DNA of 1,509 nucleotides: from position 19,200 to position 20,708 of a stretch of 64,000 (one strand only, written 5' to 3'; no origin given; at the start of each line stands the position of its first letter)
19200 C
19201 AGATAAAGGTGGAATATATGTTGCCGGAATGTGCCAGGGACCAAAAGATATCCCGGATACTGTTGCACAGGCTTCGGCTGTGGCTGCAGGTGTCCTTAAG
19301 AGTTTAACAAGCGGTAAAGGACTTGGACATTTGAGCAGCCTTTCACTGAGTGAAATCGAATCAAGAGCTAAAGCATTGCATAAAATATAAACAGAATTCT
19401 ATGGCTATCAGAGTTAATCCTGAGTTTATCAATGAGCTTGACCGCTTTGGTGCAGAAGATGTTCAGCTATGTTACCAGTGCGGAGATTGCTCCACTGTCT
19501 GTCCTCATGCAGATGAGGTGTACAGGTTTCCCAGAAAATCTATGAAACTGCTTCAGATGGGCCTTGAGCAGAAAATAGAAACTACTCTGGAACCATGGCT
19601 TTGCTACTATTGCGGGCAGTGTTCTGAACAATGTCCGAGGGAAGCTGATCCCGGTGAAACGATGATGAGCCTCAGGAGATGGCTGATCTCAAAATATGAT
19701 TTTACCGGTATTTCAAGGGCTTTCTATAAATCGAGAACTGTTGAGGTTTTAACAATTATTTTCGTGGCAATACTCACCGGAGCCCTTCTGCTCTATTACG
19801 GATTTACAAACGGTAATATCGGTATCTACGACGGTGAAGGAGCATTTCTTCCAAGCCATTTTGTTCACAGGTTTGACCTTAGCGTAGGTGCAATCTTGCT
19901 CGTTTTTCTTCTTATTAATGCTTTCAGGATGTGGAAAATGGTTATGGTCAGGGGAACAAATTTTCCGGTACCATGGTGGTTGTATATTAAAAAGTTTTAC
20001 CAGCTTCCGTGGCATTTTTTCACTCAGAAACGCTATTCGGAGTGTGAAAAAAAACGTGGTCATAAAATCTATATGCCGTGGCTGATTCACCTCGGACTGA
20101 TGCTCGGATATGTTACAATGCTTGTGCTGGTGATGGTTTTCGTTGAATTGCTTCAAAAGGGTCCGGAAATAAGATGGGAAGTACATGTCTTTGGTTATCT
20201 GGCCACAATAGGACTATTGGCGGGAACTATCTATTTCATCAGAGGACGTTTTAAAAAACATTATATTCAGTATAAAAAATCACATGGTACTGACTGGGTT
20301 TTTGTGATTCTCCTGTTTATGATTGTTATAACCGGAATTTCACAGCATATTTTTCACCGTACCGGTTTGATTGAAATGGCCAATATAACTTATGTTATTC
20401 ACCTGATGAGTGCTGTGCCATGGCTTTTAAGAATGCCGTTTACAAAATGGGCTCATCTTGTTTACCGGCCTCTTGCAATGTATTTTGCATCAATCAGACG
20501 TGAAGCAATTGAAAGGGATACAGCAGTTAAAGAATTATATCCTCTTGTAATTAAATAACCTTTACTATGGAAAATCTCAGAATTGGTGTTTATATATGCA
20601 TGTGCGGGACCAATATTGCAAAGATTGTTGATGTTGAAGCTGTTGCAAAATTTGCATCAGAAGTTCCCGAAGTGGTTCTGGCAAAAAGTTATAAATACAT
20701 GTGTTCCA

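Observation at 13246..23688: Mvh-type [NiFe] hydrogenase wired to a Qmo-like membrane module instead of HdrBC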

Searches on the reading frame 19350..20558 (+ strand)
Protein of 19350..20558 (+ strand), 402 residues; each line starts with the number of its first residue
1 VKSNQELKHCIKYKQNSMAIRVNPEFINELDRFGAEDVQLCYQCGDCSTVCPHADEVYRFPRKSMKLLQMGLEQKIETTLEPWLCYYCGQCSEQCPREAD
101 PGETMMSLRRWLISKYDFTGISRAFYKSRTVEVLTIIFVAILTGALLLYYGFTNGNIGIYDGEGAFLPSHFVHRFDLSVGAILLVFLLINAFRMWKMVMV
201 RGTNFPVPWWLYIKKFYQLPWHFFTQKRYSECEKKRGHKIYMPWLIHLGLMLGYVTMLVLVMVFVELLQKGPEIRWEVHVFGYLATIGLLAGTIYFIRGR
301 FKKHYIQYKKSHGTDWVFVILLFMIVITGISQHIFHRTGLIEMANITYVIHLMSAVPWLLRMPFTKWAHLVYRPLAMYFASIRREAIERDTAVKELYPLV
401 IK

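Call 3: search_protein_families(library=pfam, proteins=[window:19350-20558:+])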
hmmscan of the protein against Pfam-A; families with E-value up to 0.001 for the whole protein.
window:19350-20558:+ (402 aa): 7 families
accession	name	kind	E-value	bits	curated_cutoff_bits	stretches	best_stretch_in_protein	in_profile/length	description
PF13183.11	Fer4_8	-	3.5e-08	34.3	27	1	38-98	2-67/68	4Fe-4S dicluster domain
PF13237.11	Fer4_10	-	1.5e-07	31.7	25.5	1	37-96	5-53/53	4Fe-4S dicluster domain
PF13534.11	Fer4_17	-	5.8e-07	30.4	22.2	1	41-99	2-60/61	4Fe-4S dicluster domain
PF13187.11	Fer4_9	-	8.3e-07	29.4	27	1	41-98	2-50/52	4Fe-4S dicluster domain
PF12838.12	Fer4_7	-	8.6e-07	29.8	27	1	41-99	2-52/52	4Fe-4S dicluster domain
PF25160.1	LdpA_Fe-S-bd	-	3.2e-06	27.2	27.6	0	38-54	25-41/49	LdpA Fe-S cluster-binding domain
PF00037.32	Fer4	-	0.00021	21.4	21.1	0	84-99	7-22/24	4Fe-4S binding domain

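Call 4: search_protein_families(library=ncbifam, proteins=[window:19350-20558:+])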
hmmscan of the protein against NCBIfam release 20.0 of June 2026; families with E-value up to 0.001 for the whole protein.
window:19350-20558:+ (402 aa): 20 families
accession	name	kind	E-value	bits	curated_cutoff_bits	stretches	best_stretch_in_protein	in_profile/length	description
NF038018.1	qmoC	equivalog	2.9e-58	198.1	300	1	25-379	4-360/360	quinone-interacting membrane-bound oxidoreductase complex subunit QmoC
TIGR03290.1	CoB_CoM_SS_C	equivalog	1e-13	51.5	160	1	38-113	1-76/144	CoB--CoM heterodisulfide reductase subunit C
NF041890.1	hdrC_Methbact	equivalog_domain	3e-10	40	270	1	18-115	8-104/192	ferredoxin:CoB-CoM heterodisulfide reductase subunit HdrC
NF041779.1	hetero_SS_HdrC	equivalog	7.6e-09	35.3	350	1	38-114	30-105/198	ferredoxin:CoB-CoM heterodisulfide reductase subunit HdrC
NF011607.0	PRK15033.1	subfamily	9e-09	34.7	524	1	248-385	243-379/389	tricarballylate utilization 4Fe-4S protein TcuB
TIGR02512.1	FeFe_hydrog_A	subfamily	7.6e-07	28.3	405.95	1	37-99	5-66/375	[FeFe] hydrogenase, group A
TIGR00314.1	cdhA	equivalog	6.2e-06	24.3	781.3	1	35-98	395-452/784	CO dehydrogenase/acetyl-CoA synthase complex subunit alpha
NF040763.1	FeFe_hydrog_A6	exception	7.7e-06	24.5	765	1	35-99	141-204/571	NADH-dependent [FeFe] hydrogenase, group A6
NF042909.1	FMH_DH_FwdF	exception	9.2e-06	25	375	1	37-99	255-310/336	tungsten-dependent formylmethanofuran dehydrogenase subunit FwdF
NF009226.0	PRK12576.1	equivalog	1.8e-05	24.2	344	1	39-110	154-235/317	succinate dehydrogenase/fumarate reductase iron-sulfur subunit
TIGR02484.1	CitB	equivalog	5.8e-05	22.4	246.6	1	38-389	13-364/372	tricarballylate utilization 4Fe-4S protein TcuB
TIGR04105.1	FeFe_hydrog_B1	subfamily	7.8e-05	21.5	450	1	37-97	140-202/462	monomeric [FeFe] hydrogenase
TIGR01971.1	NuoI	subfamily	0.00012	21.7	113.05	1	8-99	13-97/121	NADH-quinone oxidoreductase, chain I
NF045874.1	Vhu_polyferre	exception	0.00014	20.7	600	1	34-98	287-344/381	F420-non-reducing hydrogenase associated-polyferredoxin VhuB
NF058577.1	FdxA_fam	equivalog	0.00015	21.9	65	0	37-52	34-49/52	4Fe-4S ferredoxin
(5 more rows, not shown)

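Call 11: find_homologous_proteins(query=window:19398-20558:+, max_evalue=1e-10)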
Query window:19398-20558:+ (386 aa): 2349 proteins with E <= 1e-10 among 5488 candidates; the best 120 are listed.
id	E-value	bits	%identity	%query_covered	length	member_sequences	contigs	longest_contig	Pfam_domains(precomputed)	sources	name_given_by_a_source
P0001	1.5e-257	872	94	100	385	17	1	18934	PF12838.13,PF13534.12,PF25160.2,PF13237.12,PF13183.12,PF13187.12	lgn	-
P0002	5.1e-227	771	82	100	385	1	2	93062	PF12838.13,PF13534.12,PF25160.2,PF13237.12,PF13183.12,PF13187.12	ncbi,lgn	-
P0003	1.4e-223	760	79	100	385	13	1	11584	PF12838.13,PF13534.12,PF25160.2,PF13237.12,PF13183.12,PF13187.12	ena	-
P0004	1.1e-221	754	79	100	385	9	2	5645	PF12838.13,PF13534.12,PF25160.2,PF13237.12,PF13183.12,PF13187.12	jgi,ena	-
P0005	5.1e-221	752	79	100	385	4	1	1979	PF12838.13,PF13534.12,PF25160.2,PF13237.12,PF13183.12,PF13187.12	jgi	jgi:ferredoxin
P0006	9.8e-221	751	79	100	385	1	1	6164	PF12838.13,PF13534.12,PF25160.2,PF13237.12,PF13183.12,PF13187.12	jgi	jgi:hypothetical protein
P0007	1.3e-220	750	80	99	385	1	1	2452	PF12838.13,PF13534.12,PF25160.2,PF13237.12,PF13183.12,PF13187.12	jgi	jgi:ferredoxin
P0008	8.5e-220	748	79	100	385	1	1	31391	PF12838.13,PF13534.12,PF25160.2,PF13237.12,PF13183.12,PF13187.12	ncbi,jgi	jgi:quinone-modifying oxidoreductase, subunit QmoC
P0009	1.1e-219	747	79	100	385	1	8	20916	PF13484.12,PF12838.13,PF13534.12,PF25160.2,PF13237.12,PF13183.12,PF13187.12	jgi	jgi:ferredoxin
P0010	3.0e-219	746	77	100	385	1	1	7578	PF12838.13,PF13534.12,PF25160.2,PF13237.12,PF13183.12,PF13187.12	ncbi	-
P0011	5.7e-219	745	78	100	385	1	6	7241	PF12838.13,PF13534.12,PF25160.2,PF13237.12,PF13183.12,PF13187.12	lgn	-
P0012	7.2e-219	745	79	100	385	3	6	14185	PF12838.13,PF13534.12,PF25160.2,PF13237.12,PF13183.12,PF13187.12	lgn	-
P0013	8.0e-219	744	79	100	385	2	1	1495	PF12838.13,PF13534.12,PF25160.2,PF13237.12,PF13183.12,PF13187.12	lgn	-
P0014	9.2e-219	744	78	100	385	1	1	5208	PF12838.13,PF13534.12,PF25160.2,PF13237.12,PF13183.12,PF13187.12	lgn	-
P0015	3.3e-218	742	79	100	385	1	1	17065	PF12838.13,PF13534.12,PF25160.2,PF13237.12,PF13183.12,PF13187.12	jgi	jgi:ferredoxin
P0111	2.7e-206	703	74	100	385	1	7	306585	PF12838.13,PF13534.12,PF13183.12,PF13187.12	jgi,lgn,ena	-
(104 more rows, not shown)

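Call 19: find_encoding_contigs(protein=P0111, flank=10000, max_places=3)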
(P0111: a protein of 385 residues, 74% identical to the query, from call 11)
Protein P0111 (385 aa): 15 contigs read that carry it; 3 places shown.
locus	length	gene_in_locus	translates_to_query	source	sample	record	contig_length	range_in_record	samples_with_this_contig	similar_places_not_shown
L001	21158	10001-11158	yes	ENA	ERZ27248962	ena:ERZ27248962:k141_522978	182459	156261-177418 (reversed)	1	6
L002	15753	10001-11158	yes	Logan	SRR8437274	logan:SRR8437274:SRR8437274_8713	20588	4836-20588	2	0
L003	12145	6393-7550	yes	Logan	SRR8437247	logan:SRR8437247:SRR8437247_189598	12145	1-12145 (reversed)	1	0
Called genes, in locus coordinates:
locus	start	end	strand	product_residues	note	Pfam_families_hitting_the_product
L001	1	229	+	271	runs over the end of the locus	PF03544:TonB_C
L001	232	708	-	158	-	PF14126:DUF4293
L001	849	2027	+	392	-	PF01790:LGT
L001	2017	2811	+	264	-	PF00459:Inositol_P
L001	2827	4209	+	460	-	PF25145:NfeD1b_N, PF24961:NfeD_membrane, PF01957:NfeD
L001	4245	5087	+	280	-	-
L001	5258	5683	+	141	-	PF02662:FlpD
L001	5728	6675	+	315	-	PF01058:Oxidored_q6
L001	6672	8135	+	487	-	PF27537:HoxH, PF00374:NiFeSe_Hases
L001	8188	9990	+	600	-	PF00890:FAD_binding_2 (faint), PF07992:Pyr_redox_2 (faint), PF12831:FAD_oxidored (weak), PF13484:Fer4_16 (faint), PF00037:Fer4 (faint)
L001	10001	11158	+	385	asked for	PF12838:Fer4_7 (faint), PF13183:Fer4_8 (weak), PF13187:Fer4_9 (weak), PF13534:Fer4_17 (weak)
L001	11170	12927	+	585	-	PF00890:FAD_binding_2, PF01266:DAO (weak), PF07992:Pyr_redox_2, PF12831:FAD_oxidored, PF13450:NAD_binding_8, PF12838:Fer4_7 (weak), PF13237:Fer4_10, PF14697:Fer4_21 (weak), +2 more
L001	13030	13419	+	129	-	PF00072:Response_reg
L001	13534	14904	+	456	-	PF02518:HATPase_c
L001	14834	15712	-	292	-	PF01745:IPT, PF01715:IPPT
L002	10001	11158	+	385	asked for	PF12838:Fer4_7 (faint), PF13183:Fer4_8 (weak), PF13187:Fer4_9 (weak), PF13534:Fer4_17 (weak)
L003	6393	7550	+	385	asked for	PF12838:Fer4_7 (faint), PF13183:Fer4_8 (weak), PF13187:Fer4_9 (weak), PF13534:Fer4_17 (weak)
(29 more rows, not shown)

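Call 22: search_protein_representatives(protein=window:19398-20558:+)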
Query: 386 residues. Proteins with E-value up to 0.001 (for the whole library): 2174; up to 1e-10: 592; up to 1e-30: 166. The best 150 are listed.
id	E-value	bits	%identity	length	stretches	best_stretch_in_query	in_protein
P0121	4.4e-164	562.4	61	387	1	2-372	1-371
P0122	7.3e-149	512.3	73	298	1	89-386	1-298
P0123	1.8e-112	392.4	47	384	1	4-370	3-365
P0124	1.3e-99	350.2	74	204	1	183-386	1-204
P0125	1.3e-86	307.3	56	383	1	2-249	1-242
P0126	4.8e-85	302.2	54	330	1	2-264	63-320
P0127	2.1e-84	300.1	42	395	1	3-374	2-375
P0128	3.6e-82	292.7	38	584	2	5-373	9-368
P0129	7.4e-82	291.7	42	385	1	2-374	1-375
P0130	8.4e-82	291.5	40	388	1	3-382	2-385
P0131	1.7e-79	283.9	45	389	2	2-190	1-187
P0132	1.8e-79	283.8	41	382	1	4-374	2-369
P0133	2.5e-78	280.1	39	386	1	5-372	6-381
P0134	6.5e-76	272.1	43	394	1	9-372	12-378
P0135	3.3e-75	269.8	42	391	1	3-367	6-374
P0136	2.0e-72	260.6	39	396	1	4-373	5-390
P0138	1.3e-71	257.9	36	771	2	7-376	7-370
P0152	1.2e-55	205.3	39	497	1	21-370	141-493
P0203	9.2e-43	162.9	41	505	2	148-374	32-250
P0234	1.8e-36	142.2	29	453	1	4-370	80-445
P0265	5.0e-33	130.9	28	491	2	5-251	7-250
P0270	1.5e-32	129.3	27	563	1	7-364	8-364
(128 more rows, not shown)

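Call 27: find_related_loci(query=A2, collection=genome_contigs, flank=10000)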
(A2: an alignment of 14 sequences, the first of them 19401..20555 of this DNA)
Query A2 (385 aa) in genome_contigs; peptide patterns used: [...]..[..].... (x = any residue, [..] = any of these).
600 stretches matched a pattern (row limit reached: there are more); 598 encode a relative of the query (tblastn E <= 1e-3); the best 80 are kept; 80 distinct loci.
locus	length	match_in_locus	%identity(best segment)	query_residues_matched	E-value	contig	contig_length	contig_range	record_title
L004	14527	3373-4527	79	1-385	0e+0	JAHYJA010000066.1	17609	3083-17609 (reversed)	MAG: Bacteroidales bacterium isolate KA10 NODE_1635_length_17609_cov_5.199291, whole genome shotgun sequence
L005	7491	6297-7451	79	1-385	0e+0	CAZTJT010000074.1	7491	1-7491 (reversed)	MAG TPA_asm: uncultured Rikenellaceae bacterium isolate binchicken_co7_100 genome assembly, contig: NODE_10387_length_74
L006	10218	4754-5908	79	1-385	0e+0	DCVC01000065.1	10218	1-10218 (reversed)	MAG TPA_asm: Bacteroidales bacterium UBA2198 UBA2198_contig_49284, whole genome shotgun sequence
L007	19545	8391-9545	79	1-385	0e+0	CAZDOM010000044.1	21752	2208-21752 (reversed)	MAG TPA_asm: uncultured Rikenellaceae bacterium isolate binchicken_co129_196 genome assembly, contig: NODE_6777_length_2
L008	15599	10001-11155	74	1-385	0e+0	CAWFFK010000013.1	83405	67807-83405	MAG: uncultured Bacteroidales bacterium isolate MFD02416.bin.2.233 genome assembly, contig: contig_60112, whole genome s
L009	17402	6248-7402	76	1-385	0e+0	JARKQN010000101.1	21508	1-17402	MAG: Bacteroidales bacterium isolate Reactor_maxbin.115 k141_362528, whole genome shotgun sequence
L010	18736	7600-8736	76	1-378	0e+0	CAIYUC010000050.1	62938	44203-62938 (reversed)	MAG: uncultured Bacteroidales bacterium isolate A14_bin-1928 genome assembly, contig: bin-1928:050/244, whole genome sho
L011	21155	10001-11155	73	1-385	0e+0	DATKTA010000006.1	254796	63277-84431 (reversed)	MAG TPA_asm: Bacteroidales bacterium isolate SMAG_U14069 k141_2237076, whole genome shotgun sequence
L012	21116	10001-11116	75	1-372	0e+0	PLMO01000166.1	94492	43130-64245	MAG: Bacteroidales bacterium isolate fen_979 73.20120800_E2X.55_contig_6291, whole genome shotgun sequence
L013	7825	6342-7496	72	1-385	0e+0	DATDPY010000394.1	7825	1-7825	MAG TPA_asm: Cyclobacteriaceae bacterium isolate SMAG_U7933 k141_1250937, whole genome shotgun sequence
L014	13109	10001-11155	70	1-385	0e+0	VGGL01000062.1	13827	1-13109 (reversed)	MAG: Bacteroidetes bacterium isolate K_DeepCast_150m_m2_049 K_DeepCast_150m_m2_049_Ga0194126_10008616, whole genome shot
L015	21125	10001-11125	73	1-375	0e+0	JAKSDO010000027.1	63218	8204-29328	MAG: Cytophagales bacterium isolate MAG.91 k141_4979002, whole genome shotgun sequence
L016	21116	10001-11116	76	1-372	0e+0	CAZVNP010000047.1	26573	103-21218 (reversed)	MAG TPA_asm: uncultured Lentimicrobiaceae bacterium isolate SRP098346_co1_165 genome assembly, contig: NODE_1412_length_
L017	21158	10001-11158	67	1-385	0e+0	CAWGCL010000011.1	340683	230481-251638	MAG: uncultured Cytophagales bacterium isolate MFD03804.bin.3.132 genome assembly, contig: contig_43146, whole genome sh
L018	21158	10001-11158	66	1-385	0e+0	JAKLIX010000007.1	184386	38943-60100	MAG: Bacteroidetes bacterium isolate RA.bin97 RA.bin97_7, whole genome shotgun sequence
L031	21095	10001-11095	54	1-370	3e-141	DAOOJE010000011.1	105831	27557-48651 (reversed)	MAG TPA_asm: Thermoanaerobaculaceae bacterium isolate AMR_MDS_2761 NODE_200_length_105831_cov_20.987729, whole genome sh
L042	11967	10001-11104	50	1-373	1e-135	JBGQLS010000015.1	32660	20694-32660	MAG: Anaeromyxobacteraceae bacterium isolate OBJ2_061818_050_32 k141_680648_length_32660_cov_13.6532, whole genome shotg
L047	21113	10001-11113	54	1-375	1e-134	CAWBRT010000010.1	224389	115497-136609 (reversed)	MAG: uncultured Acidobacteriota bacterium isolate MFD01231.bin.2.76 genome assembly, contig: contig_26570, whole genome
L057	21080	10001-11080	51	1-366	3e-130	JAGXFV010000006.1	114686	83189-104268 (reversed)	MAG: Actinomycetes bacterium isolate LH_M23 k141_134457, whole genome shotgun sequence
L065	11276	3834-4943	50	1-375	4e-128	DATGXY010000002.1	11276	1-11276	MAG TPA_asm: Holophaga sp. isolate SMAG_U10621 k141_242426, whole genome shotgun sequence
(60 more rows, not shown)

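Call 33: search_solved_structures(query=window:19401-20558:+, max_evalue=0.01, show_alignments=2)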
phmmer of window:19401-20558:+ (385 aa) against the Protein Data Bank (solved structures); distinct sequences matched with E-value up to 0.01: 10.
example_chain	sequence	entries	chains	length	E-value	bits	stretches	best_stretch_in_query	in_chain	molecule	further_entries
7bkb_C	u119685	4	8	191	4.1e-14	55.4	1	5-95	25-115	CoB--CoM heterodisulfide reductase subunit C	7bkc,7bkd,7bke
8rvv_C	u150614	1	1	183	3.4e-10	42.5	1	5-84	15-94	H(2):CoB-CoM heterodisulfide,ferredoxin reductase subunit C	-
8rvu_c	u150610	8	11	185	3.5e-10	42.4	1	5-84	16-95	H(2):CoB-CoM heterodisulfide,ferredoxin reductase subunit C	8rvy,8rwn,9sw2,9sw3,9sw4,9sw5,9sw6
9sfi_E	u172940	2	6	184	1.9e-08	36.7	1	20-98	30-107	H(2)/formate:CoB-CoM heterodisulfide,ferredoxin reductase subunit C2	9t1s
5odc_C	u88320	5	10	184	3.3e-08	35.9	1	20-98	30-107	Heterodisulfide reductase, subunit C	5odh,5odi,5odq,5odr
7bkb_K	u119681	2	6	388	0.00027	23.1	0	3-81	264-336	Formylmethanofuran dehydrogenase, subunit F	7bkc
5t5i_F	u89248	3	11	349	0.00041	22.5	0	19-82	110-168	Tungsten formylmethanofuran dehydrogenase subunit fwdF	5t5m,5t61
9sfi_U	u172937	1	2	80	0.00053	22.1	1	22-82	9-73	4Fe-4S binding protein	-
5t5i_G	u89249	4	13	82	0.00074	21.6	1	22-82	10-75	Tungsten formylmethanofuran dehydrogenase subunit fwdG | Tungsten formylmethanofuran dehydrogenase, subunit G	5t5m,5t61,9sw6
9sw6_H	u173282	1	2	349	0.0016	20.5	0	19-82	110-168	Tungsten formylmethanofuran dehydrogenase, subunit F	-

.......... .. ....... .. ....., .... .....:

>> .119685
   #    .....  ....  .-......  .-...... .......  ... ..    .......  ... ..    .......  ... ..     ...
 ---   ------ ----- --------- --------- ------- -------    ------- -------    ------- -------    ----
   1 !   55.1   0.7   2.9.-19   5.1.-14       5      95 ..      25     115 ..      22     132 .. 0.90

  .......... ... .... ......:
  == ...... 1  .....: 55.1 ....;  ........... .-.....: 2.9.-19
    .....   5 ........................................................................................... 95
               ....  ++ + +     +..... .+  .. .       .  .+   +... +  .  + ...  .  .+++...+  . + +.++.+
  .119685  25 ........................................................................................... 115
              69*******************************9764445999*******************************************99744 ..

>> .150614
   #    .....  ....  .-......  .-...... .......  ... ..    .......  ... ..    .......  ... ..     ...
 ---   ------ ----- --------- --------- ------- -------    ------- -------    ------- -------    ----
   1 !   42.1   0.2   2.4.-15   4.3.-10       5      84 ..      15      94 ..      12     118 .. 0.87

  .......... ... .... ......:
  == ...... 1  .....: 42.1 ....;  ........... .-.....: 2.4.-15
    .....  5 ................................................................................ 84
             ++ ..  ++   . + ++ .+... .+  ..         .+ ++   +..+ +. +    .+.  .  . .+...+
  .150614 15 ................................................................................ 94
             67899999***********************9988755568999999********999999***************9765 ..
